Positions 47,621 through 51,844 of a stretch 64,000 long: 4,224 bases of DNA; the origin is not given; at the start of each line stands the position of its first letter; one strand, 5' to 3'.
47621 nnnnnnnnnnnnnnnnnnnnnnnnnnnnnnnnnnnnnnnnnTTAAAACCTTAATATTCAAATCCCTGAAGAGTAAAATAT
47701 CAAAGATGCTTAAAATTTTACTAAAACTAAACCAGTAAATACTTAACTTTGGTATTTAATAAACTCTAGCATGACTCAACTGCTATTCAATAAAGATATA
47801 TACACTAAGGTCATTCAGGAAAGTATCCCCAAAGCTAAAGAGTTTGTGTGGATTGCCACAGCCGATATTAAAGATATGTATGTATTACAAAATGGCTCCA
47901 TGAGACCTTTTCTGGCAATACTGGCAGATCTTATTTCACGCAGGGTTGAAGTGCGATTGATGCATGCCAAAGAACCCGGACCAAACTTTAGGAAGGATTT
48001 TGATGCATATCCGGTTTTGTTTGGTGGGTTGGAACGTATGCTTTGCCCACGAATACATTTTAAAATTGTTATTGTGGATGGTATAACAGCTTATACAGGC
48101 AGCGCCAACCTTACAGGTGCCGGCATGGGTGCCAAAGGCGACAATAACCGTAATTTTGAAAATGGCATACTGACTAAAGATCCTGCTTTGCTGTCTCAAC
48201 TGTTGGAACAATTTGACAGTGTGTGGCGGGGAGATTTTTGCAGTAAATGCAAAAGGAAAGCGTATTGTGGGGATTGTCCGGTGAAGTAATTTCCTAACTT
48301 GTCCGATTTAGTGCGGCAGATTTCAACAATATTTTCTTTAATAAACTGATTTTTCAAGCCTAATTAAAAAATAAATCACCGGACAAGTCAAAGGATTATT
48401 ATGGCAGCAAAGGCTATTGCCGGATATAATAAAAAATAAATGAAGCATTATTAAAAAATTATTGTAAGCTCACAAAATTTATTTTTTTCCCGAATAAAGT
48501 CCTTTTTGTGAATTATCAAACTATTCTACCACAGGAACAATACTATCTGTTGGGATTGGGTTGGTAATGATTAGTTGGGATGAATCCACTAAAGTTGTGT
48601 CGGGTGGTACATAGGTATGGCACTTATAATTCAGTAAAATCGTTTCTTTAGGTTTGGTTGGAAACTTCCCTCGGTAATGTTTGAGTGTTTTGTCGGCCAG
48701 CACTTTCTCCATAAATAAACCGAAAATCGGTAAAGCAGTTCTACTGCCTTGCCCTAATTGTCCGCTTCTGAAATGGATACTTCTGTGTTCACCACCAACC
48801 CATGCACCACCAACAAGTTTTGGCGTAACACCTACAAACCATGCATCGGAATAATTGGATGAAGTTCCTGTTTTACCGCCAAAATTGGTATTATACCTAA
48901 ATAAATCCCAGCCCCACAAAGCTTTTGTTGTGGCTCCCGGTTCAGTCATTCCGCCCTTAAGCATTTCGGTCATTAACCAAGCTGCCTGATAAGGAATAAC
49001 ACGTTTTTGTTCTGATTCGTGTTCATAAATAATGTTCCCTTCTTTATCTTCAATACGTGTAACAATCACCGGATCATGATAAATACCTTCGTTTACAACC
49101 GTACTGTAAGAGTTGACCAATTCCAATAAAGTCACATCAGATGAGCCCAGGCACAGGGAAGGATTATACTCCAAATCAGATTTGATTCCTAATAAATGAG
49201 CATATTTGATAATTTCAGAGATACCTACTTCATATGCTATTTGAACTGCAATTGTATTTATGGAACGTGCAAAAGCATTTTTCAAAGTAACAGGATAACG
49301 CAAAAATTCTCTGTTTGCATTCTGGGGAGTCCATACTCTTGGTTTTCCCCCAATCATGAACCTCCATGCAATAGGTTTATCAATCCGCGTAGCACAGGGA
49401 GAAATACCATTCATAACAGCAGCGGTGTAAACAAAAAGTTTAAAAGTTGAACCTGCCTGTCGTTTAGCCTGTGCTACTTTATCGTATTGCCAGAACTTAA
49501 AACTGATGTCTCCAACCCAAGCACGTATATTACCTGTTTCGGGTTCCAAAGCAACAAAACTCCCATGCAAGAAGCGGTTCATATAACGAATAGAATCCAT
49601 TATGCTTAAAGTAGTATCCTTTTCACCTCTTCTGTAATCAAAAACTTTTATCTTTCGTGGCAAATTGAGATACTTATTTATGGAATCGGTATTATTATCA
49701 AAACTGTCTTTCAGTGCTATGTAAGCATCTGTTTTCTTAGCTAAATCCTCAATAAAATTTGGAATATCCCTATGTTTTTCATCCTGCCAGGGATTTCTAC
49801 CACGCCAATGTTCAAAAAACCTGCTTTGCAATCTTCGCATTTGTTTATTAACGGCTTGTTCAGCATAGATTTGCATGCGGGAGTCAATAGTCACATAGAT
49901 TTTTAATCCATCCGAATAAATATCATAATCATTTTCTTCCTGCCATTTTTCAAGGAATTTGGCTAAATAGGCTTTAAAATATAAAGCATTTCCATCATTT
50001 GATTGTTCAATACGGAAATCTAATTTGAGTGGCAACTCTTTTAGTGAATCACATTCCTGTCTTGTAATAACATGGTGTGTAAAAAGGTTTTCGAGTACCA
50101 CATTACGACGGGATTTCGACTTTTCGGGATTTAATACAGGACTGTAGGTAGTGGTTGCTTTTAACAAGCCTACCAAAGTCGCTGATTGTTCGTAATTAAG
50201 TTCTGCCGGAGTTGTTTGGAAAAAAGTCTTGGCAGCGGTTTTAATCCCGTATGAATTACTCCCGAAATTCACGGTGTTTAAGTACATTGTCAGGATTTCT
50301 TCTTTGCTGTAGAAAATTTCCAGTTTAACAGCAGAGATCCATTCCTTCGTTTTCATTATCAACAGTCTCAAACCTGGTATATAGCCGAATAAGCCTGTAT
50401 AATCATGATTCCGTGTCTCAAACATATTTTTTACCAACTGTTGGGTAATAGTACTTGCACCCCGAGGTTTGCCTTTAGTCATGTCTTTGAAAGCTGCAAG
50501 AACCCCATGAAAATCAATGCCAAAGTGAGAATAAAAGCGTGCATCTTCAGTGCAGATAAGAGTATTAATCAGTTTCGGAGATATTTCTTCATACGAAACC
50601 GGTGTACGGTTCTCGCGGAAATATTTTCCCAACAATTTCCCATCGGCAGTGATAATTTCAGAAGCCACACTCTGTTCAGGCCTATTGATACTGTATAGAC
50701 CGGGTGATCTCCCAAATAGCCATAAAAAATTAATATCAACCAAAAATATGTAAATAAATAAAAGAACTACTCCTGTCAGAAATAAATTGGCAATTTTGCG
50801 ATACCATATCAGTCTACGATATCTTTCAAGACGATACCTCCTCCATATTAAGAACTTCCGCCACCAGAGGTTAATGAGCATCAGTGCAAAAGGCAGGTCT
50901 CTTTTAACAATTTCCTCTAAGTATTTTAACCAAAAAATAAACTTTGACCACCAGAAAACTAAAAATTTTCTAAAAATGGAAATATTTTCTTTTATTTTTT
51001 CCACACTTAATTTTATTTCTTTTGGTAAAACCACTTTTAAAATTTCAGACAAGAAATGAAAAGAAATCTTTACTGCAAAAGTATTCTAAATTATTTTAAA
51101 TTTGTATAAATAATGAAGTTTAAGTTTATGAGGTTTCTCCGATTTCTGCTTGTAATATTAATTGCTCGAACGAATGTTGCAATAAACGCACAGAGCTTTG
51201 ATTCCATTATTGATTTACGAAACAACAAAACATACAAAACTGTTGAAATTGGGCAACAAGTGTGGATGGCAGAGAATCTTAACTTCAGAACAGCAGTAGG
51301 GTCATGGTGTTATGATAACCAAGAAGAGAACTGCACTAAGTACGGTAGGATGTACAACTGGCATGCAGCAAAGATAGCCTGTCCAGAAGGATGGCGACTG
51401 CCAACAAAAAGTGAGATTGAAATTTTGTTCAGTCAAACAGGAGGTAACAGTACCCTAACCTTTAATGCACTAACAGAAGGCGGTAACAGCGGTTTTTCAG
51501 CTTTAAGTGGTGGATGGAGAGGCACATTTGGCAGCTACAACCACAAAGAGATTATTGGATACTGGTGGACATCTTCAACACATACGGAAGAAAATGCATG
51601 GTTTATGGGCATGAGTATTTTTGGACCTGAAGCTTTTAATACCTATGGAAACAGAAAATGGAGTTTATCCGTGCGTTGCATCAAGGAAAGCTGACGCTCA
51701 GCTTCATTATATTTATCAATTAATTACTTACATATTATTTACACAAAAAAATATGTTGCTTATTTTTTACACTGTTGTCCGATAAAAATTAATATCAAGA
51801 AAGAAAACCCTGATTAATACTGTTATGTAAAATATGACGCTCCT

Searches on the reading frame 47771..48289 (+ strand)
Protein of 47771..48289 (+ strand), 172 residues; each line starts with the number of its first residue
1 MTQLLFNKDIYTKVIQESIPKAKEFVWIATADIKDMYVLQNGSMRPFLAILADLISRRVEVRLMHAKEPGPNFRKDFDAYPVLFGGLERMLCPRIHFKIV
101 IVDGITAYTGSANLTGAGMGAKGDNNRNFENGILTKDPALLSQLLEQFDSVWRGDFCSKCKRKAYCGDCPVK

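Call 39: search_protein_families(library=pfam, proteins=[window:47771-48289:+], max_evalue=0.001)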
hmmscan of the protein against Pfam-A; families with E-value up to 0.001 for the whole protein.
window:47771-48289:+ (172 aa): 2 families
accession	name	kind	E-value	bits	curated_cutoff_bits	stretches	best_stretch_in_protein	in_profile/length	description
PF13091.12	PLDc_2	-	2.9e-14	53.5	27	1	17-152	3-132/132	PLD-like domain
PF00614.28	PLDc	-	8.6e-06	26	21.9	1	96-116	6-26/28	Phospholipase D Active site motif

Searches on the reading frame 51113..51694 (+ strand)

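Call 5: search_protein_families(library=pfam, proteins=[window:51113-51694:+], max_evalue=0.01)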
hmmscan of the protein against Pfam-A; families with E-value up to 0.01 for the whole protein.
window:51113-51694:+ (193 aa): 3 families
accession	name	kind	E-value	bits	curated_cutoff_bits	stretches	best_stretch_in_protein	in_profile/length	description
PF09603.15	Fib_succ_major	-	1.8e-23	84.2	33.9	1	44-191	1-187/187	Fibrobacter succinogenes major domain (Fib_succ_major)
PF07603.17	Lcl_C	-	2.2e-05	25.2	34.9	1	85-190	36-116/117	Lcl C-terminal domain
PF05675.17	DUF817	-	0.0029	17.8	25.9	1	9-80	159-226/237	Protein of unknown function (DUF817)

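Call 6: search_protein_families(library=ncbifam, proteins=[window:51113-51694:+], max_evalue=0.01)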
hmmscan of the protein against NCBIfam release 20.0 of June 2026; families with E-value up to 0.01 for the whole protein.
window:51113-51694:+ (193 aa): 2 families
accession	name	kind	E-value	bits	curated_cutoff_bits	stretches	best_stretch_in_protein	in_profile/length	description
TIGR02145.1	Fib_succ_major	domain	4e-41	141.6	41.65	1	32-192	2-176/176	FISUMP domain-containing protein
NF052322.1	FimD_tip_adhes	equivalog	0.0073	15.1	170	1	66-107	574-612/664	fimbrial tip adhesin FimD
